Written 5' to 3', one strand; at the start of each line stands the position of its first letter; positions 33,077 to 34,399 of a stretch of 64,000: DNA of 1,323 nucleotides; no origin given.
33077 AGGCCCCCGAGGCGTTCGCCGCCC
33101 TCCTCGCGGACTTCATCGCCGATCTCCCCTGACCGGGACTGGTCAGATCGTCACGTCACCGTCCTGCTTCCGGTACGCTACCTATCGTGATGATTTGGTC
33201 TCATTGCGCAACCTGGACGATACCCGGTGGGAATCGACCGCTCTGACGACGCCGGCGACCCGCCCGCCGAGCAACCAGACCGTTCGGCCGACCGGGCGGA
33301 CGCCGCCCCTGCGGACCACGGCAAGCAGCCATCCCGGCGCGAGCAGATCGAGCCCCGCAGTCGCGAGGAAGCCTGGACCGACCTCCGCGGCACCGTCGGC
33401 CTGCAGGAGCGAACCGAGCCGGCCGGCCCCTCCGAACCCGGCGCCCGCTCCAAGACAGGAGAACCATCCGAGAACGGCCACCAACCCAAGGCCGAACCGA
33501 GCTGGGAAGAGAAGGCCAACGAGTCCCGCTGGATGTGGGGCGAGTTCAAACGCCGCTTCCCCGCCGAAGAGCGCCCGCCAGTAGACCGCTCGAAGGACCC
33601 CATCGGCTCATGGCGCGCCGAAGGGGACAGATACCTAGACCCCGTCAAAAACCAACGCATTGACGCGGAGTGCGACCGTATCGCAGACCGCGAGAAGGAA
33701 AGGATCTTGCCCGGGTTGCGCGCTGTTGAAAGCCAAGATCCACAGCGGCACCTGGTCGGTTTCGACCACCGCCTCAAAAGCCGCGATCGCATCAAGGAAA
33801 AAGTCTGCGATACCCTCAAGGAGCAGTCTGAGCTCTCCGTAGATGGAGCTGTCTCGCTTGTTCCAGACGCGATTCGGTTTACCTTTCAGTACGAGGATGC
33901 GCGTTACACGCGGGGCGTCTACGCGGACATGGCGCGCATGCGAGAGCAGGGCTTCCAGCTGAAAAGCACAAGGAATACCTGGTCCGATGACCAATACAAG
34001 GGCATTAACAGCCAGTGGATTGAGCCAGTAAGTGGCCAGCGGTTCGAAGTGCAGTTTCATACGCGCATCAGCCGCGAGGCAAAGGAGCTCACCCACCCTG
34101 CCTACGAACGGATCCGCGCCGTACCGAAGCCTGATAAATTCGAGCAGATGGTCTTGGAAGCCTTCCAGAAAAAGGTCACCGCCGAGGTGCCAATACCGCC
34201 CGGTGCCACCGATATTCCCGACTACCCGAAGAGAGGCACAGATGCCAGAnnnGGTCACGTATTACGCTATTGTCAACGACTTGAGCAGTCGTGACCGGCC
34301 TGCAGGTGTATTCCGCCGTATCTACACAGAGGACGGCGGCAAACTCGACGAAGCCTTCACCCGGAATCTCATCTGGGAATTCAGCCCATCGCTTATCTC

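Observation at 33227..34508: Candidate toxSAS-like two-gene module: RelA/SpoT-fold protein plus overlapping small partner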

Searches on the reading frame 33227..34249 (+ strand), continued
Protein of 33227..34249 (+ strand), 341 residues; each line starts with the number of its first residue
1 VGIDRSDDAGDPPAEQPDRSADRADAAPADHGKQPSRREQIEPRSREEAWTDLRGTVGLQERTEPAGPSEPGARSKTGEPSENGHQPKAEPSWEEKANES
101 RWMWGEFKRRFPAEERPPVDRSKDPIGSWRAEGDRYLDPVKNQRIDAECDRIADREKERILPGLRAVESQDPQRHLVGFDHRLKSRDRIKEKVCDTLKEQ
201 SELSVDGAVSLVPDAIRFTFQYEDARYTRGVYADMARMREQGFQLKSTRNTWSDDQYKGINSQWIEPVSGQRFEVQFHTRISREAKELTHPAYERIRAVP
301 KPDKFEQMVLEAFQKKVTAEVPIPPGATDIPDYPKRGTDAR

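Call 58: search_protein_families(library=pfam, proteins=[L005:6360-9797:+, L049:5400-7604:+, L035:5511-9857:-, L007:3665-4012:-, L004:8835-9638:-, L011:11164-12210:-], max_evalue=0.001)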
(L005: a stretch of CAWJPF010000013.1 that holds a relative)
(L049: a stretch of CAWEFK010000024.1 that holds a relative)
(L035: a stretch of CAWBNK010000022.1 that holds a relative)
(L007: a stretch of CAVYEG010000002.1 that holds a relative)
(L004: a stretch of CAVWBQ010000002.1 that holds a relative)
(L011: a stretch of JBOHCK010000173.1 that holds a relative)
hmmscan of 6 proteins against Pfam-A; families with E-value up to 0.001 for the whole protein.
L005:6360-9797:+ (1146 aa): 7 families
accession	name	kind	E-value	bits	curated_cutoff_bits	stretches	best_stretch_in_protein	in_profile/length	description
PF00580.27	UvrD-helicase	-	6.5e-18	65.8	23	1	315-555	2-256/271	UvrD/REP helicase N-terminal domain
PF13361.12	UvrD_C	-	1.8e-12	47.8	25.6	1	683-752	285-346/350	UvrD-like helicase C-terminal domain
PF13245.12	AAA_19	-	1e-11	45.6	25.1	1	327-552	10-131/134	AAA domain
PF13401.12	AAA_22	-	3.4e-06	27.8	27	0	471-532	46-106/130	AAA domain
PF13604.12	AAA_30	-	8.8e-06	26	27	0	316-416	4-98/191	AAA domain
PF13538.12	UvrD_C_2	-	1.4e-05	25.3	27.4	0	724-751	23-51/52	UvrD-like helicase C-terminal domain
PF01443.25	Viral_helicase1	-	0.0008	19.7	21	0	504-571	52-121/228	Viral superfamily 1 RNA helicase core domain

L049:5400-7604:+ (735 aa): 2 families
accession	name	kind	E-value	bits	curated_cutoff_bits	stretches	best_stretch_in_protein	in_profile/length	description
PF12419.13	DUF3670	-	3.7e-29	101.6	27.6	1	417-542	3-134/136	SNF2 Helicase protein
PF00176.29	SNF2-rel_dom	-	2.8e-10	40.2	24.9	1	593-637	1-46/290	SNF2-related domain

L035:5511-9857:- (1449 aa): 11 families
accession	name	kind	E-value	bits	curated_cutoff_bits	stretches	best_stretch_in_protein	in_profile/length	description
PF07228.17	SpoIIE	-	3.7e-43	148.1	25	1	1130-1316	1-190/192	Stage II sporulation protein E (SpoIIE)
PF13581.12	HATPase_c_2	-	3.7e-32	111.4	27.4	1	1325-1439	1-125/127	Histidine kinase-like ATPase domain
PF02518.31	HATPase_c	-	6.7e-32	110.7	26.4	1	519-626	4-110/111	Histidine kinase-, DNA gyrase B-, and HSP90-like ATPase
PF00072.30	Response_reg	-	6.8e-27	94.3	30.2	1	696-807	1-111/111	Response regulator receiver domain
PF00512.31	HisKA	-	2.5e-16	59.9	26.9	1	403-470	1-66/66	His Kinase A (phospho-acceptor) domain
PF13185.12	GAF_2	-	6.4e-16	59.2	28.6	1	251-380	3-134/136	GAF domain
PF00989.32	PAS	-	4.2e-10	40.1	22.6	1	824-936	4-113/113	PAS fold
PF08448.16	PAS_4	-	1.6e-09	38.4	23.1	0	827-940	1-109/110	PAS fold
PF01590.32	GAF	-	2.6e-08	34.9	22.4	1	271-379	19-131/133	GAF domain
PF13426.13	PAS_9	-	3.4e-08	34.1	27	1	832-938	2-103/103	PAS domain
PF13188.13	PAS_8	-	0.00028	21.1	21.8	1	825-876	5-53/65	PAS domain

L007:3665-4012:- (116 aa): 0 families

L004:8835-9638:- (268 aa): 1 family
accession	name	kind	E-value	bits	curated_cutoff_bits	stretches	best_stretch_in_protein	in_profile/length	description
PF08897.16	DUF1841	-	6.7e-09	36.4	24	1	158-252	35-133/135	Domain of unknown function (DUF1841)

L011:11164-12210:- (349 aa): 1 family
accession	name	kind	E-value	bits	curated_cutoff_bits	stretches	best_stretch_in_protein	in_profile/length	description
PF07929.16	PRiA4_ORF3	-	1.2e-52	178.6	26.6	1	174-340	2-172/173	Plasmid pRiA4b ORF-3-like protein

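Call 79: find_related_loci(query=A1, collection=viral_contigs, flank=6000)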
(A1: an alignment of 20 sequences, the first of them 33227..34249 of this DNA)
Query A1 (341 aa) in viral_contigs; peptide patterns used: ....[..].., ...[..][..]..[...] (x = any residue, [..] = any of these).
109 stretches matched a pattern; 25 encode a relative of the query (tblastn E <= 1e-3); 25 distinct loci.
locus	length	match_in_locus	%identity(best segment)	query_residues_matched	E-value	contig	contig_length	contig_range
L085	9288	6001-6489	31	176-335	1e-19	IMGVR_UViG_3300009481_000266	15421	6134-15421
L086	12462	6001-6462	33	176-330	2e-18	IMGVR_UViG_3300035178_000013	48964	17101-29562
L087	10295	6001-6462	33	176-330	2e-18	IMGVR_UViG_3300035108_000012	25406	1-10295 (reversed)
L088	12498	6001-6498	34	150-313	4e-18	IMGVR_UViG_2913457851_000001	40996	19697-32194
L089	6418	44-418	37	176-297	3e-16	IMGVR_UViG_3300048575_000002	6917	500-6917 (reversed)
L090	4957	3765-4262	31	160-322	7e-16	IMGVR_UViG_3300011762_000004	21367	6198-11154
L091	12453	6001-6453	32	176-324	7e-16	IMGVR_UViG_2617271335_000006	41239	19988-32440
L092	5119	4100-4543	33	176-325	9e-16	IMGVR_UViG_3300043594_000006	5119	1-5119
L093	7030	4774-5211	31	176-324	5e-15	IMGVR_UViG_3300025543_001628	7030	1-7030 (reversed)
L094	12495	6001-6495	31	160-322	6e-15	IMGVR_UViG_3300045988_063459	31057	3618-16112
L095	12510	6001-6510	28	145-330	8e-15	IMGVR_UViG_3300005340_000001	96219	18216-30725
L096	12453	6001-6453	32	176-322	2e-14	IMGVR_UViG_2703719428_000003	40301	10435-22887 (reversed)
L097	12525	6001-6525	30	155-330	5e-14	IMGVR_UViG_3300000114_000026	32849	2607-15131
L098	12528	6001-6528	30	121-297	7e-14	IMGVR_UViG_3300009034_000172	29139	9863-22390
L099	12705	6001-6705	27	92-322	6e-14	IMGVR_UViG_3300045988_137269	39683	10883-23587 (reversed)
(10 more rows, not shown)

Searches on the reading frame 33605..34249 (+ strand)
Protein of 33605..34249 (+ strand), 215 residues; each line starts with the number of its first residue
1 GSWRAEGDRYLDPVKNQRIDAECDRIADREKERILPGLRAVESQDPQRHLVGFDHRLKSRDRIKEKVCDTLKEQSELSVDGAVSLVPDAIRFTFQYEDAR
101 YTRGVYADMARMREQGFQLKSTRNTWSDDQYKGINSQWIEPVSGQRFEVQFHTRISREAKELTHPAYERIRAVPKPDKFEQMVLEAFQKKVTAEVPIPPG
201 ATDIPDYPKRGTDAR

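Call 61: search_dna_similar(query=window:33605-34249:+, collection=phages, mode=protein, max_evalue=0.001, max_rows=25)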
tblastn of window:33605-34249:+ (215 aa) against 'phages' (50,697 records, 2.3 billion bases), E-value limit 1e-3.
Records with a match: 128; places in all: 129; records where one place covers at least 80% of the query: 5.
Best place of each record, by identity: <60% 128.
By first word of the organism name: Ralstonia 84; Streptococcus 35; Pasteurella 3; Haemophilus 2; Aggregatibacter 2; Mannheimia 2.
By host as written in the record: Ralstonia solanacearum 61; Ralstonia solanacearum Race 3, Biovar 1 6; Actinobacillus actinomycetemcomitans 2; Aggregatibacter actinomycetemcomitans D11S-1 2; Streptococcus pneumoniae 10B04751 2; Streptococcus pneumoniae isolate K13-810 2; Streptococcus pneumoniae 08B03577 2; Streptococcus pneumoniae 09B07772 2; and 47 more.
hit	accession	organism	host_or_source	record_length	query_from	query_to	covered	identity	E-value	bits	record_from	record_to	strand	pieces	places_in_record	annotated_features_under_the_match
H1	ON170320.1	Ralstonia phage YO188_1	Ralstonia solanacearum R299, UW30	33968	25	207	85%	30.9%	3e-11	68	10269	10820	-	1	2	record has no annotation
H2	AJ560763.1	Haemophilus phage Aaphi23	Actinobacillus actinomycetemcomitans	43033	12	206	91%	27.2%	2e-10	65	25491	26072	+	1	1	putative minor head protein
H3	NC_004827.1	Haemophilus phage Aaphi23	Actinobacillus actinomycetemcomitans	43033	12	206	91%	27.2%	2e-10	65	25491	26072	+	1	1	head protein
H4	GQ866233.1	Aggregatibacter phage S1249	Aggregatibacter actinomycetemcomitans ...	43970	12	206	91%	27.2%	2e-10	65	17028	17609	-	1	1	putative minor head protein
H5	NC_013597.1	Aggregatibacter phage S1249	Aggregatibacter actinomycetemcomitans ...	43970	12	206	91%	27.2%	2e-10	65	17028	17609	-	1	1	head protein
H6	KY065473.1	Streptococcus phage IPP32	Streptococcus pneumoniae SA39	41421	32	200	79%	28.3%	3e-9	62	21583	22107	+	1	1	putative head morphogenesis protein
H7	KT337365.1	Streptococcus phage phiARI0746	Streptococcus pneumoniae 10B04751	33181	32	198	78%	28.7%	3e-9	62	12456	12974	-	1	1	hypothetical protein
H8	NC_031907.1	Streptococcus phage phiARI0746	Streptococcus pneumoniae 10B04751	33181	32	198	78%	28.7%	3e-9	62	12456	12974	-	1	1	minor head protein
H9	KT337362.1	Streptococcus phage phiARI0598b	Streptococcus pneumoniae 10B04316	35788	32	198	78%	28.7%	3e-9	62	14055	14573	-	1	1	hypothetical protein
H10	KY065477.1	Streptococcus phage IPP37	Streptococcus pneumoniae USA22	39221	32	198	78%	28.7%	3e-9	62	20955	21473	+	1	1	putative head morphogenesis protein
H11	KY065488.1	Streptococcus phage IPP50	Streptococcus pneumoniae 12F/3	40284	32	198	78%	28.7%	3e-9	62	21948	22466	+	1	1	putative head morphogenesis protein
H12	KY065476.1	Streptococcus phage IPP36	Streptococcus pneumoniae 22F/2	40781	32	198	78%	28.7%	3e-9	62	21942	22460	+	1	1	putative head morphogenesis protein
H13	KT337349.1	Streptococcus phage phiARI0399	Streptococcus pneumoniae 08B09226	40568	32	198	78%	28.7%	3e-9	62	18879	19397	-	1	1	hypothetical protein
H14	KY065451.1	Streptococcus phage IPP9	Streptococcus pneumoniae Finland6B-12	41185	32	198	78%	28.7%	3e-9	62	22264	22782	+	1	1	putative head morphogenesis protein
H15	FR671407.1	Streptococcus phage 34117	Streptococcus pneumoniae, strain 34117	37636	32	198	78%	28.7%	3e-9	62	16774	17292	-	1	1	scaffold 2 | Putative phage head morphogenesis protein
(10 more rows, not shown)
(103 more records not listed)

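Call 63: search_dna_similar(query=window:33605-34249:+, collection=plasmids, mode=protein, max_evalue=0.00001, max_rows=25)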
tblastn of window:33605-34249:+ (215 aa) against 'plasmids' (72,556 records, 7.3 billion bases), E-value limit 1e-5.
Records with a match: 156; places in all: 278; records where one place covers at least 80% of the query: 110.
Best place of each record, by identity: <60% 156.
By first word of the organism name: Ralstonia 118; Pseudomonas 15; Bradyrhizobium 6; Rhodococcus 6; Rhizobium 4; Mesorhizobium 2; Sinorhizobium 2; Streptomyces 1; Paenibacillus 1; Pasteurella 1.
By predicted mobility (MOB-suite, as given by PLSDB): mobilizable 99; non-mobilizable 36; conjugative 21.
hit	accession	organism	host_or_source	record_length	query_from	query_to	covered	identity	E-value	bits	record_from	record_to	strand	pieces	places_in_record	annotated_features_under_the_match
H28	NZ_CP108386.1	Streptomyces sp. NBC_01324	-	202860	3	198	91%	39.1%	1e-32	130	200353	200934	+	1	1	ATP nucleotide 3'-pyrophosphokinase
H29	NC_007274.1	Pseudomonas savastanoi pv. phaseolicola 1448A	-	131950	11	207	92%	31.0%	6e-9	62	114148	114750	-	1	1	xopAD: XopAD/skwp family type III secretion system effector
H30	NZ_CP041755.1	Pseudomonas sp. KBS0707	environmental isolate,soil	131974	11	207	92%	31.0%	6e-9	62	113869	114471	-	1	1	xopAD: XopAD/skwp family type III secretion system effector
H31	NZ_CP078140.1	Pseudomonas savastanoi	Olea europaea,knots on olive ...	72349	11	207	92%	28.8%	2e-8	61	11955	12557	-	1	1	none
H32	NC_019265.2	Pseudomonas savastanoi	olive knot (Olea europaea)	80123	11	207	92%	28.8%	2e-8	61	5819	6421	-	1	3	xopAD: XopAD/skwp family type III secretion system effector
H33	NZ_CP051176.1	Ralstonia solanacearum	Whole organism,tomato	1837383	25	207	85%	30.9%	9e-11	68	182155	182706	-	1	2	none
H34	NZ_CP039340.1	Ralstonia pseudosolanacearum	-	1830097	16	207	89%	29.4%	3e-9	63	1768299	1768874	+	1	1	none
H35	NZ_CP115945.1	Ralstonia syzygii R24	Syzygium aromaticum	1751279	27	207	84%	30.9%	1e-8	61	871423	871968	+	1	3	none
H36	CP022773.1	Ralstonia solanacearum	Solanum tuberosum,single cell,Potato ...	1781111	16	207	89%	29.1%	2e-9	64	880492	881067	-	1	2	type III effector protein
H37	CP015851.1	Ralstonia solanacearum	Rhizoma kaempferiae,cell culture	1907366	16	207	89%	29.1%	2e-9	64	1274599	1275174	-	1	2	hypothetical protein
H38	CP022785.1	Ralstonia solanacearum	Solanum tuberosum,single cell,Potato ...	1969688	16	207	89%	29.1%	2e-9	64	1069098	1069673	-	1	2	none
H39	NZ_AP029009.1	Ralstonia pseudosolanacearum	-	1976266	16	207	89%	29.1%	2e-9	64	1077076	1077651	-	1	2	none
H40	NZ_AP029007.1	Ralstonia pseudosolanacearum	-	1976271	16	207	89%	29.1%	2e-9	64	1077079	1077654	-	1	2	none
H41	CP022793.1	Ralstonia solanacearum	Solanum tuberosum,single cell,Potato ...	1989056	16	207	89%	29.1%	2e-9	64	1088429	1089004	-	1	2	none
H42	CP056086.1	Ralstonia solanacearum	cell clture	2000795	16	207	89%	29.1%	2e-9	64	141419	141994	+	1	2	type III effector protein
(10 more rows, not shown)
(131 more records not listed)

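Call 70: get_annotated_region(hit=H28, flank=6000)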
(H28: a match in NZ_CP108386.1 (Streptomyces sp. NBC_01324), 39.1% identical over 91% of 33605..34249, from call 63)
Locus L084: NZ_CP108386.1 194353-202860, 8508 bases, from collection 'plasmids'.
description: Streptomyces sp. NBC_01324 plasmid unnamed1, complete sequence
organism: Streptomyces sp. NBC_01324 (NCBI taxid 2903826)
taxonomy: Bacteria; Actinomycetota; Actinomycetes; Kitasatosporales; Streptomycetaceae; Streptomyces; Streptomyces sp. NBC 01324
host: -; source: -; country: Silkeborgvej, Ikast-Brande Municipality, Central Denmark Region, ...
typing (MOB-suite, as given by PLSDB): mobilizable; replicon rep_cluster_1910; relaxase MOBF
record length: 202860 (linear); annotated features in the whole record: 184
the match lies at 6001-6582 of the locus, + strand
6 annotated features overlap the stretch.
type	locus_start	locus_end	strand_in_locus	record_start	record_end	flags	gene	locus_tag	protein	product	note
CDS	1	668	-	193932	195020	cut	-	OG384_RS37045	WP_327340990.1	hypothetical protein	-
CDS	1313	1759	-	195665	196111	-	-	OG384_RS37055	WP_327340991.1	hypothetical protein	-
CDS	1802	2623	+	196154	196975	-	-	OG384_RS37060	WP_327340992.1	MFS transporter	GO:0055085 - transmembrane transport [Evidence IEA]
CDS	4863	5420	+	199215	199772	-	-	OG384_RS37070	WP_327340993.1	XRE family transcriptional regulator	-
CDS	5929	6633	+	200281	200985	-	-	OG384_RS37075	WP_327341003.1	ATP nucleotide 3'-pyrophosphokinase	-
CDS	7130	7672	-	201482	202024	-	-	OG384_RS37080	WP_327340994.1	SMI1/KNR4 family protein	-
